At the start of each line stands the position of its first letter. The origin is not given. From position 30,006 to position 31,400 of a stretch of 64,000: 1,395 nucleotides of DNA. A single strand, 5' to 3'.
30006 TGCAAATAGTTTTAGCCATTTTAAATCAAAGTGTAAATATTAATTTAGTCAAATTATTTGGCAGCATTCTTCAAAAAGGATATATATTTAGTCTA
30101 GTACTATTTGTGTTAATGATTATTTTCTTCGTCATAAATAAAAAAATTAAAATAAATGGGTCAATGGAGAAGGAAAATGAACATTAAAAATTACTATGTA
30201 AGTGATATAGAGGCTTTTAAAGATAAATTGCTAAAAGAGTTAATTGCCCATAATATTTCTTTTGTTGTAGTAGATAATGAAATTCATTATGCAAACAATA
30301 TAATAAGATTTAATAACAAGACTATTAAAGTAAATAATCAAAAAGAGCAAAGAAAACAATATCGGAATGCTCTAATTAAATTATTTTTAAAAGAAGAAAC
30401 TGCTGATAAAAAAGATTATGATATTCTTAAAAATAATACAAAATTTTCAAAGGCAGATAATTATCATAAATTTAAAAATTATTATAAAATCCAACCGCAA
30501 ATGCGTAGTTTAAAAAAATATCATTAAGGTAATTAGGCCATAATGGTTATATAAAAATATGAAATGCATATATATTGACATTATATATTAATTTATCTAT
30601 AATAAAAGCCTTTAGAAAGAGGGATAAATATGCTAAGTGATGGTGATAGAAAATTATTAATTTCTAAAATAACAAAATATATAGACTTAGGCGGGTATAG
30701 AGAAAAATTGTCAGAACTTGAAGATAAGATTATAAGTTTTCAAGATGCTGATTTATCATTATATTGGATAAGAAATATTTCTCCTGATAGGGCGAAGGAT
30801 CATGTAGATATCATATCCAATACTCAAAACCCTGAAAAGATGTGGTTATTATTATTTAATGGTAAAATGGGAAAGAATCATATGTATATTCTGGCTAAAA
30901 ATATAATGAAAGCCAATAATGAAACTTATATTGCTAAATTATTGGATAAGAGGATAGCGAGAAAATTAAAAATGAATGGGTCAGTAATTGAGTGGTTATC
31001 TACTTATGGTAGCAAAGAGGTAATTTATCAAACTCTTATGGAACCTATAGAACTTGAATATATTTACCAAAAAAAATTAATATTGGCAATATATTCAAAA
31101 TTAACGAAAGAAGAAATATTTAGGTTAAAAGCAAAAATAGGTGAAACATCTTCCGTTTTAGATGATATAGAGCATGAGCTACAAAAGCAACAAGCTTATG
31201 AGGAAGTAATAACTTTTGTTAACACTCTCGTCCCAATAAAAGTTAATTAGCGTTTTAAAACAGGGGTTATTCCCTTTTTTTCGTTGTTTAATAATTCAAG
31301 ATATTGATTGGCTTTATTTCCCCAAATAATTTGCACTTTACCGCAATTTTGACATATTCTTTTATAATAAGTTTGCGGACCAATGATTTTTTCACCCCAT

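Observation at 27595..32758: Decaying accessory island between the RlmCD-like methyltransferase gene and fmt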

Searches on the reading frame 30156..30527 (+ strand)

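Call 7: search_protein_families(library=pfam, proteins=[window:30156-30527:+], max_evalue=0.1)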
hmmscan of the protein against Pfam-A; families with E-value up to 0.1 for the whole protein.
window:30156-30527:+ (123 aa): 3 families
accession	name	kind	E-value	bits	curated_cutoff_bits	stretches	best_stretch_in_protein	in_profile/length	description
PF14632.11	SPT6_acidic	-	0.018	15.8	24.4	1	60-111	38-83/87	Acidic N-terminal SPT6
PF15428.11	Imm26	-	0.03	15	23.3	1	46-109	35-97/107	Immunity protein 26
PF00274.25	Glycolytic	-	0.036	13.3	22.2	1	53-111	29-85/349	Fructose-bisphosphate aldolase class-I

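Call 8: search_protein_families(library=padloc, proteins=[window:30156-30527:+], max_evalue=0.1)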
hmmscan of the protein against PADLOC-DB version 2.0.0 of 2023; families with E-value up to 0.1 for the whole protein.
window:30156-30527:+ (123 aa): 0 families

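Call 14: search_protein_families(library=ncbifam, proteins=[window:30156-30527:+], max_evalue=0.01)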
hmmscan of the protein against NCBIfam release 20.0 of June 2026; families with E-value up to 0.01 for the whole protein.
window:30156-30527:+ (123 aa): 0 families

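Call 47: search_protein_families(library=phrogs, proteins=[window:30156-30527:+], max_evalue=0.01)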
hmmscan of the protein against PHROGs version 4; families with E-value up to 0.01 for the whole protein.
window:30156-30527:+ (123 aa): 0 families

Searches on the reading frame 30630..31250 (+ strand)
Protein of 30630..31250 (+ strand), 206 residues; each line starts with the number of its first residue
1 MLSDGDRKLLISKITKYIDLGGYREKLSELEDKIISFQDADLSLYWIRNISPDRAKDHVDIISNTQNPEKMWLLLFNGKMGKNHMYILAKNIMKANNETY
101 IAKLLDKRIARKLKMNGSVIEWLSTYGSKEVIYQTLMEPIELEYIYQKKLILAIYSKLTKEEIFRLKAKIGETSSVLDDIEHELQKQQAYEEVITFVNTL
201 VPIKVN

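Call 7: search_protein_families(library=pfam, proteins=[window:30630-31250:+], max_evalue=0.1)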
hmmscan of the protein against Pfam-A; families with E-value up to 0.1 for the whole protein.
window:30630-31250:+ (206 aa): 2 families
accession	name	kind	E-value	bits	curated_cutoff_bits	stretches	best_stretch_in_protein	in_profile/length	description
PF01877.22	RNA_binding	-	0.017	15.9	26.9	1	144-205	55-116/120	RNA binding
PF19111.5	DUF5798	-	0.069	13.8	27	0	155-189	21-57/89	Family of unknown function (DUF5798)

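Call 8: search_protein_families(library=padloc, proteins=[window:30630-31250:+], max_evalue=0.1)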
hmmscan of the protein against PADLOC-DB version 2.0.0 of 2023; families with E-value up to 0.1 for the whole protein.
window:30630-31250:+ (206 aa): 0 families

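Call 14: search_protein_families(library=ncbifam, proteins=[window:30630-31250:+], max_evalue=0.01)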
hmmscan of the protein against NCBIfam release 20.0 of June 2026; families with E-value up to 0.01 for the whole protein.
window:30630-31250:+ (206 aa): 0 families

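Call 41: predict_structure(alignment_id=A3)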
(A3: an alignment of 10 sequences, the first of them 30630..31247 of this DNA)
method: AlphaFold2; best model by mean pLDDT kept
length: 206 residues; sequences in the alignment: 10
mean_pLDDT: 90.6   pTM: 0.79
mean pLDDT of the five models: 90.6, 89.9, 89.5, 89.3, 89.1
residues with pLDDT >= 90: 146; 70-90: 51; 50-70: 8; < 50: 1
segments of 3 or more residues with pLDDT < 50: none
pLDDT, mean of each block of 10 residues (from residue 1): 94 97 94 96 94 93 95 90 94 96 91 95 97 92 89 93 89 70 87 88 57
secondary structure, 60 per line:
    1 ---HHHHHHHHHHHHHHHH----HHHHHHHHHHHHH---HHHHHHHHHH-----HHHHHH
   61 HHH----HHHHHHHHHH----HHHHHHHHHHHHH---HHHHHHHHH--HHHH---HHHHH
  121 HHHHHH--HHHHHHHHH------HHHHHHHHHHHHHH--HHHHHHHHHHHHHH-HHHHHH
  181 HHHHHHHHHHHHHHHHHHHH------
elements in order: H4-19 H24-36 H40-49 H55-63 H68-77 H82-94 H98-106 H109-112 H116-126 H129-137 H144-157 H160-173 H175-200

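Call 42: search_protein_representatives(alignment_id=A3)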
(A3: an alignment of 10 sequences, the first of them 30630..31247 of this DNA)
Query: 10 sequences, 204 profile positions. Proteins with E-value up to 0.001 (for the whole library): 447; up to 1e-10: 82; up to 1e-30: 4. The best 150 are listed.
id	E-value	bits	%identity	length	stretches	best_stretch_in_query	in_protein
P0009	5.7e-79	281.1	-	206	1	1-204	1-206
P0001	4.6e-56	206.3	-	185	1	1-204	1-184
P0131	4.5e-31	124.7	-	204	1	1-198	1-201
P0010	4.8e-31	124.6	-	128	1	1-121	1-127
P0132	7.6e-24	101.1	-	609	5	14-98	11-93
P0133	6.8e-20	88.2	-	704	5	24-110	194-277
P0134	9.3e-20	87.7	-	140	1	1-131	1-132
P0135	5.0e-19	85.3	-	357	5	31-93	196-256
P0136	7.5e-19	84.7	-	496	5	21-109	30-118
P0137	5.1e-18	82.0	-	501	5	27-113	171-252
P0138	7.0e-18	81.6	-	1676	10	22-98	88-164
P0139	1.2e-17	80.8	-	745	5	20-104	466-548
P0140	1.8e-16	77.0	-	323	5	22-104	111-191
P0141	2.2e-16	76.7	-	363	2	21-134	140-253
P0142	4.2e-16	75.8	-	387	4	25-100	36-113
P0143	8.7e-16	74.8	-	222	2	5-110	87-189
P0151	5.4e-15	72.1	-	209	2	7-104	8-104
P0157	3.4e-14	69.5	-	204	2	4-106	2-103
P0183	2.8e-12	63.3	-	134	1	5-104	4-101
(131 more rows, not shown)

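Call 43: search_protein_families(library=pfam, proteins=[P0131, P0132, P0133, P0135, P0136, P0139, P0141, P0143, P0151, P0157], max_evalue=0.01)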
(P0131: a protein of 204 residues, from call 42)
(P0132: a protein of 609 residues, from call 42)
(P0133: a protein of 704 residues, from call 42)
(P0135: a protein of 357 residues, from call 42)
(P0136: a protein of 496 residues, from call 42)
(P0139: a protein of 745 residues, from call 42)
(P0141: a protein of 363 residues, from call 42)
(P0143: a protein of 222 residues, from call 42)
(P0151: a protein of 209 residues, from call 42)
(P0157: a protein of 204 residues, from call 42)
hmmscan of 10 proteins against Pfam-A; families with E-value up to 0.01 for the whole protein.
P0131 (204 aa): 0 families

P0132 (609 aa): 0 families

P0133 (704 aa): 4 families
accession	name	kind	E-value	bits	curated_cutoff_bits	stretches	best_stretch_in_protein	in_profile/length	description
PF07728.20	AAA_5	-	2.4e-05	24.8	22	1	388-519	2-139/139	AAA domain (dynein-related subfamily)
PF12775.13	AAA_7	-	0.003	17.6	25.8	0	375-405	23-53/181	P-loop containing dynein motor region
PF13191.12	AAA_16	-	0.0057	17.6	32.6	0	386-409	25-48/167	AAA ATPase domain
PF03193.22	RsgA_GTPase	-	0.0057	16.9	30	0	377-410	99-131/174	RsgA GTPase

P0135 (357 aa): 0 families

P0136 (496 aa): 0 families

P0139 (745 aa): 0 families

P0141 (363 aa): 1 family
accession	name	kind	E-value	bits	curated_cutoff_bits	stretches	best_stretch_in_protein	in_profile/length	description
PF06683.16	DUF1184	-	0.0069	16.4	25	0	58-136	117-194/203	Protein of unknown function (DUF1184)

P0143 (222 aa): 0 families

P0151 (209 aa): 0 families

P0157 (204 aa): 1 family
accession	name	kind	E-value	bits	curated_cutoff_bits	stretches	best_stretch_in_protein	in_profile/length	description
PF05563.18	SpvD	-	5.8e-05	23.4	25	1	21-200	8-176/212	Salmonella plasmid virulence protein SpvD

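Call 46: fold_search(model_id=the predicted structure, library=pdb)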
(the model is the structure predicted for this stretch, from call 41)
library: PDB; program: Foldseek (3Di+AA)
matches with E <= 10: 678; with E <= 0.001: 0
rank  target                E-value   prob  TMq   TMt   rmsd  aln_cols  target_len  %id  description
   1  5k7v_A                3.3e-02  0.41  0.14  0.12  18.5       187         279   14  Computational Design of Self-Assembling Cyclic Protein Homooligomers (released 2017-04-12)
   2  7ula_B                1.7e-01  0.82  0.34  0.26   9.7       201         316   11  Structure of the Pseudomonas putida AlgKX modification and secretion complex (released 2022-12-14)
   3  6vfk_B                1.8e-01  0.35  0.21  0.18  16.4       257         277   15  De novo designed tetrahedral nanoparticle T33_dn10 displaying 4 copies of BG505-SOSIP trimer on the surface (released 2020-07-22)
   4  6e9t_A                2.3e-01  0.18  0.15  0.14  15.4       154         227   16  DHF58 filament (released 2018-11-21)
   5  5cwm                  2.4e-01  0.16  0.16  0.15  16.9       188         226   16  Crystal structure of de novo designed helical repeat protein DHR64 (released 2015-12-16)
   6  8any_A4               2.8e-01  0.85  0.38  0.17  11.0       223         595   13  Human mitochondrial ribosome in complex with LRPPRC, SLIRP, A-site, P-site, E-site tRNAs and mRNA (released 2023-08-16)
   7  5h78_A                3.2e-01  0.63  0.31  0.33  12.1       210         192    8  Crystal structure of the PKA-DHR14 fusion protein (released 2017-06-28)
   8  6ork_B                3.5e-01  0.66  0.31  0.28  11.2       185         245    8  Crystal structure of Sel1 repeat protein from Oxalobacter formigenes (released 2020-05-06)
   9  6deh_A                3.9e-01  0.75  0.32  0.23   9.2       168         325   10  Structure of LpnE Effector Protein from Legionella pneumophila (sp. Philadelphia) (released 2018-12-19)
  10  8z5n_C                4.4e-01  0.51  0.29  0.33  10.2       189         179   10  Cryo-EM structure of the LPHT ring (released 2025-10-22)
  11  5mfg_B                4.4e-01  0.47  0.29  0.24  13.3       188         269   13  Designed armadillo repeat protein YIIIM5AII in complex with peptide (RR)4 (released 2017-09-13)
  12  7po1_4                4.7e-01  0.57  0.32  0.14  11.6       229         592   14  Initiation complex of human mitochondrial ribosome small subunit with IF3 (released 2022-06-15)
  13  5mfi_B                5.1e-01  0.47  0.30  0.27  10.1       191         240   16  Designed armadillo repeat protein YIII(Dq.V2)4CqI in complex with peptide (KR)4 (released 2017-09-13)
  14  6e9y_A                5.1e-01  0.11  0.16  0.15  17.2       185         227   14  DHF38 filament (released 2018-11-21)
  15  4rv1_D                5.4e-01  0.30  0.26  0.16  11.9       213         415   13  Crystal Structure of Engineered Protein. Northeast Structural Genomics Consortium (NESG) Target OR497. (released 2014-12-10)
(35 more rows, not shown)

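Call 47: search_protein_families(library=phrogs, proteins=[window:30630-31247:+, P0151, P0157, P0132], max_evalue=0.01)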
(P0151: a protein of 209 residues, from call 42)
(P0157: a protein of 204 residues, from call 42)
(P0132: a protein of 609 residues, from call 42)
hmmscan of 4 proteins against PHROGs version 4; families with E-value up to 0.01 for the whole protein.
window:30630-31247:+ (206 aa): 0 families

P0151 (209 aa): 1 family
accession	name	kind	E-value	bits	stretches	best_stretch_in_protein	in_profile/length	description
phrog_26761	-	unknown function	9.7e-05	23.6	0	101-121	10-30/80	-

P0157 (204 aa): 1 family
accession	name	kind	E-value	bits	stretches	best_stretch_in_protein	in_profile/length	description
phrog_7072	-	connector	0.0014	19.9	0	42-112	45-109/119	head-tail adaptor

P0132 (609 aa): 1 family
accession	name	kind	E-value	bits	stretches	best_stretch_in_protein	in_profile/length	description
phrog_28389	-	unknown function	0.0042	17.4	0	110-156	140-186/219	-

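Call 48: search_protein_families(library=ncbifam, proteins=[P0151, P0157, P0132, P0143, P0183], max_evalue=0.01)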
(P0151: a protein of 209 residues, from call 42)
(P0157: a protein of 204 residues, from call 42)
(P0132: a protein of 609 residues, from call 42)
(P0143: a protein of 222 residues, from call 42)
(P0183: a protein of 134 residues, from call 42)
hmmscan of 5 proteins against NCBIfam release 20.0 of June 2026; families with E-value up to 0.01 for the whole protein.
P0151 (209 aa): 0 families

P0157 (204 aa): 1 family
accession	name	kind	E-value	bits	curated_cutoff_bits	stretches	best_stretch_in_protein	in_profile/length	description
NF011786.0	PRK15250.1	equivalog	4.5e-05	23.4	445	1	21-200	8-176/216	SPI-2 type III secretion system effector cysteine hydrolase SpvD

P0132 (609 aa): 0 families

P0143 (222 aa): 0 families

P0183 (134 aa): 0 families

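Call 52: find_encoding_contigs(protein=P0131, flank=8000, max_places=3)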
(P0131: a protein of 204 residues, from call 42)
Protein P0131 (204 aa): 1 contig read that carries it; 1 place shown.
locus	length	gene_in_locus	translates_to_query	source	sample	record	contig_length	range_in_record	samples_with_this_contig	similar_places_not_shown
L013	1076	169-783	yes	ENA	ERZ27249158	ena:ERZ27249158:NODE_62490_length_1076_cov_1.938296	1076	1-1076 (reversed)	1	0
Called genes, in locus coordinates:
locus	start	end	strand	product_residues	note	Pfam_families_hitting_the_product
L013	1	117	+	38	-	?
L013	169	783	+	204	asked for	-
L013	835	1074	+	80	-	?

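Call 53: find_encoding_contigs(protein=P0157, flank=6000, max_places=3)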
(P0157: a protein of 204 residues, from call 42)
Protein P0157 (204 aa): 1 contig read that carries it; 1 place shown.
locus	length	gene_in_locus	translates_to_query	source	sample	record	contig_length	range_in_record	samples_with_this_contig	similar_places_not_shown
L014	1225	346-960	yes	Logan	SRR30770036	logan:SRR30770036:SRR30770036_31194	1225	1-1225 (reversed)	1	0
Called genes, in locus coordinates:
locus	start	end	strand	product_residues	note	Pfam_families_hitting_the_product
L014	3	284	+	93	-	?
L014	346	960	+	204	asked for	-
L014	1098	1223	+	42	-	?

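Call 54: find_related_loci(query=A3, collection=viral_contigs, flank=6000)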
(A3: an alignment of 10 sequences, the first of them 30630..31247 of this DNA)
Query A3 (206 aa) in viral_contigs; peptide patterns used: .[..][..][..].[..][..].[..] (x = any residue, [..] = any of these).
44 stretches matched a pattern, but none encodes a relative of the query by tblastn (E <= 1e-3).

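Call 55: find_related_loci(query=P0157, collection=viral_contigs, flank=6000)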
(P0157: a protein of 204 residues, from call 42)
Query P0157 (204 aa) in viral_contigs; peptide patterns used: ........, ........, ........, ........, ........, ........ (x = any residue, [..] = any of these).
26 stretches matched a pattern, but none encodes a relative of the query by tblastn (E <= 1e-3).

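Call 73: list_cluster_members(proteins=[P0132, P0133, P0136, P0138, P0139, P0143, P0151, P0157, P0183, P0141])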
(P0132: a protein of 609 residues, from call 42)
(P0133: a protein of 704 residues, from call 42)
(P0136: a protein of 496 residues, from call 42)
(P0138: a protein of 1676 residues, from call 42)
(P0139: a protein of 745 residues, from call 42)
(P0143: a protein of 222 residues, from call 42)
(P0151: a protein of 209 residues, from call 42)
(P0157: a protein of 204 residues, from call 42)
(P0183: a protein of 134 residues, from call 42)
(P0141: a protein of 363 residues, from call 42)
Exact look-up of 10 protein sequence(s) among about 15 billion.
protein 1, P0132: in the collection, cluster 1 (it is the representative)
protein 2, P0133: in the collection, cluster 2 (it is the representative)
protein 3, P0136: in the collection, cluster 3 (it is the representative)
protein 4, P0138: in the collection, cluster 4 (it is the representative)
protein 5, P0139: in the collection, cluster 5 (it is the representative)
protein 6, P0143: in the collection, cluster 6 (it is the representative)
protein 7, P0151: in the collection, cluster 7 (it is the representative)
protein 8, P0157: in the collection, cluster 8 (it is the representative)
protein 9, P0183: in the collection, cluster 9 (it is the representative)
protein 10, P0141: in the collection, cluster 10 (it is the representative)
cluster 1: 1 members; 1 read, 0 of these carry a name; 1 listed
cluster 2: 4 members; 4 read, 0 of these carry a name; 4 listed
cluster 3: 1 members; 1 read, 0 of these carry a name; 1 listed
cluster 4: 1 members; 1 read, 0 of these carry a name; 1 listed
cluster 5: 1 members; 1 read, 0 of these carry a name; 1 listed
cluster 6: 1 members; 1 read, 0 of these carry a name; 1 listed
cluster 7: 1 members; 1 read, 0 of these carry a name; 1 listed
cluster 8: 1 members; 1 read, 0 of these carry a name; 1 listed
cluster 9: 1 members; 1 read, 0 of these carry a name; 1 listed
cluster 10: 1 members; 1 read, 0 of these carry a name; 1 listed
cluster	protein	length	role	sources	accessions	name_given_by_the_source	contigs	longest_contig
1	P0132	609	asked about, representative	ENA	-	-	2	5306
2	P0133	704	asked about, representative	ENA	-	-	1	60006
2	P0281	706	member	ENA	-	-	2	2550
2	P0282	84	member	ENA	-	-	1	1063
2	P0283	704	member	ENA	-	-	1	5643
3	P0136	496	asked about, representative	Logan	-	-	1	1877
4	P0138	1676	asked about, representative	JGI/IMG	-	-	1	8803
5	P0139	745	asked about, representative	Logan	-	-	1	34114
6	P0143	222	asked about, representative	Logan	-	-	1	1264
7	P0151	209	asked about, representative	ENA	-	-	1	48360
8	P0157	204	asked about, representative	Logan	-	-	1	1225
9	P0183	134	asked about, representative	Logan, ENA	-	-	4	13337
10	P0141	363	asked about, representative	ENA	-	-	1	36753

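Call 74: find_encoding_contigs(protein=P0151, flank=8000, max_places=2)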
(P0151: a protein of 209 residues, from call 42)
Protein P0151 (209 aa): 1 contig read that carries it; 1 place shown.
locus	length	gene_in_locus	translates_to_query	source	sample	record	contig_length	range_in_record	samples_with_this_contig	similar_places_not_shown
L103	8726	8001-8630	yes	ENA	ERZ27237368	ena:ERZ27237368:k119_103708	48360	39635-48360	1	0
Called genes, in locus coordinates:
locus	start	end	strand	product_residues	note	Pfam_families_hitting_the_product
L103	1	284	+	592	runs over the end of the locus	PF07973:tRNA_SAD, PF00587:tRNA-synt_2b, PF03129:HGTP_anticodon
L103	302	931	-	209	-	PF00027:cNMP_binding (weak), PF13545:HTH_Crp_2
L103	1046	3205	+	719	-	PF03477:ATP-cone, PF13597:NRDD, PF01228:Gly_radical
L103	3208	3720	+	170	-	PF13353:Fer4_12, PF04055:Radical_SAM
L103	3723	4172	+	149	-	PF00692:dUTPase, PF22769:DCD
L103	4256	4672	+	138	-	PF07963:N_methyl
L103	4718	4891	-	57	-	PF00830:Ribosomal_L28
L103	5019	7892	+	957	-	PF02811:PHP, PF07733:DNA_pol3_alpha, PF17657:DNA_pol3_finger, PF14579:HHH_6, PF01336:tRNA_anti-codon (weak)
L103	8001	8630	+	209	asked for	-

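Call 76: search_solved_structures(query=A3, max_evalue=1)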
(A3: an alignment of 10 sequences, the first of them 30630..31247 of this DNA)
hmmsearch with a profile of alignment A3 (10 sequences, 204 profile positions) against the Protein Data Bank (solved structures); distinct sequences matched with E-value up to 1: 3.
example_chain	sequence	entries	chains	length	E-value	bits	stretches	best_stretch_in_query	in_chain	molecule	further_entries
1wuf_A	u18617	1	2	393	0.065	16.3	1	132-201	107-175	hypothetical protein lin2664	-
3q9d_A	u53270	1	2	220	0.18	14.9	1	17-117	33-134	Protein CPn_0803/CP_1068/CPj0803/CpB0832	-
2l5g_A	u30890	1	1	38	0.52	13.4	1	13-42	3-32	G protein pathway suppressor 2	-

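Call 77: search_solved_structures(query=P0157, max_evalue=1)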
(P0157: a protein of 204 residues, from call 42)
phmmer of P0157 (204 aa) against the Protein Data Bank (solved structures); distinct sequences matched with E-value up to 1: 4.
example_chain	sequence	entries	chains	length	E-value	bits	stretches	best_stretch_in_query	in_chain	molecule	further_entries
5lq6_A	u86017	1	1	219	0.054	16.4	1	21-197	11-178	Virulence protein vsdE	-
5lq7_A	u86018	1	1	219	0.069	16.1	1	21-135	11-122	Virulence protein vsdE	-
7wvh_D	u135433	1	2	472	0.26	14.2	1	59-123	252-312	Streptolysin O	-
3pk1_B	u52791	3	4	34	0.92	12.4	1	170-199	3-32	Apoptosis regulator BAX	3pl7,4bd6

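Call 80: fold_search(model_id=the predicted structure, library=viral)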
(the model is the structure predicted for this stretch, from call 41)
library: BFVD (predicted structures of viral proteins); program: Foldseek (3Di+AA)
matches with E <= 10: 489; with E <= 0.001: 0
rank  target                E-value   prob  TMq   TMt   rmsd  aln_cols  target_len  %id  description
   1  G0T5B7                2.2e-02  0.97  0.34  0.33  12.0       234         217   11  Uncharacterized protein [Wiseana iridescent virus]
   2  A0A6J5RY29            2.3e-02  1.00  0.49  0.42  11.3       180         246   13  Uncharacterized protein [uncultured Caudovirales phage]
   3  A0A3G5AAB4            4.1e-02  0.97  0.32  0.31  10.4       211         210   12  Sel1 repeat family protein [Hyperionvirus sp.]
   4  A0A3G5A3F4            4.1e-02  0.96  0.33  0.26  15.8       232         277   14  Sel1 repeat family protein [Harvfovirus sp.]
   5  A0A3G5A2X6            5.5e-02  0.97  0.36  0.32  11.2       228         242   14  Peptidase c14 caspase catalytic subunit p20 [Harvfovirus sp.]
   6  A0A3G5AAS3            9.7e-02  0.92  0.37  0.33  11.6       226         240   12  Sel1 repeat family protein [Hyperionvirus sp.]
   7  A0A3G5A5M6            1.0e-01  0.93  0.33  0.26  11.1       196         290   10  Uncharacterized protein [Harvfovirus sp.]
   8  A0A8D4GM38            1.0e-01  0.90  0.28  0.11  12.8       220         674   12  (no name in the UniProt tables at hand)
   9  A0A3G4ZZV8            1.1e-01  0.84  0.30  0.16  10.7       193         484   12  Sel1 repeat family protein [Faunusvirus sp.]
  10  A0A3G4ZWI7            1.4e-01  0.97  0.41  0.29   7.1       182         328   12  Uncharacterized protein [Faunusvirus sp.]
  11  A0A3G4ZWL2            1.4e-01  0.93  0.40  0.31  10.7       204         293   15  Uncharacterized protein [Edafosvirus sp.]
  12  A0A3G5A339            1.4e-01  0.82  0.30  0.23  10.3       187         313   14  Tetratricopeptide repeat protein [Harvfovirus sp.]
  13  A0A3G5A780            1.5e-01  0.60  0.27  0.19  15.5       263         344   16  Tetratricopeptide repeat protein [Hyperionvirus sp.]
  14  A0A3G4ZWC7            1.6e-01  0.84  0.35  0.32  14.1       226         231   12  Sel1 repeat family protein [Faunusvirus sp.]
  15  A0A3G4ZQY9            1.6e-01  0.69  0.28  0.25  13.7       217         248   10  TPR repeat protein (Fragment) [Barrevirus sp.]
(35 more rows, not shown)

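Call 84: search_dna_similar(query=P0157, collection=plasmids, mode=protein, max_rows=10, max_evalue=0.001)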
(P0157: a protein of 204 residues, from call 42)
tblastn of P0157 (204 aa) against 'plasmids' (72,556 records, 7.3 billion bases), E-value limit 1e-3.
No match.

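Call 85: search_dna_similar(query=P0157, collection=phages, mode=protein, max_rows=10, max_evalue=0.001)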
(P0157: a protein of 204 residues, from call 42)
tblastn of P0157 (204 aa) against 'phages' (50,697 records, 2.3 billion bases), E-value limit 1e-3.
No match.
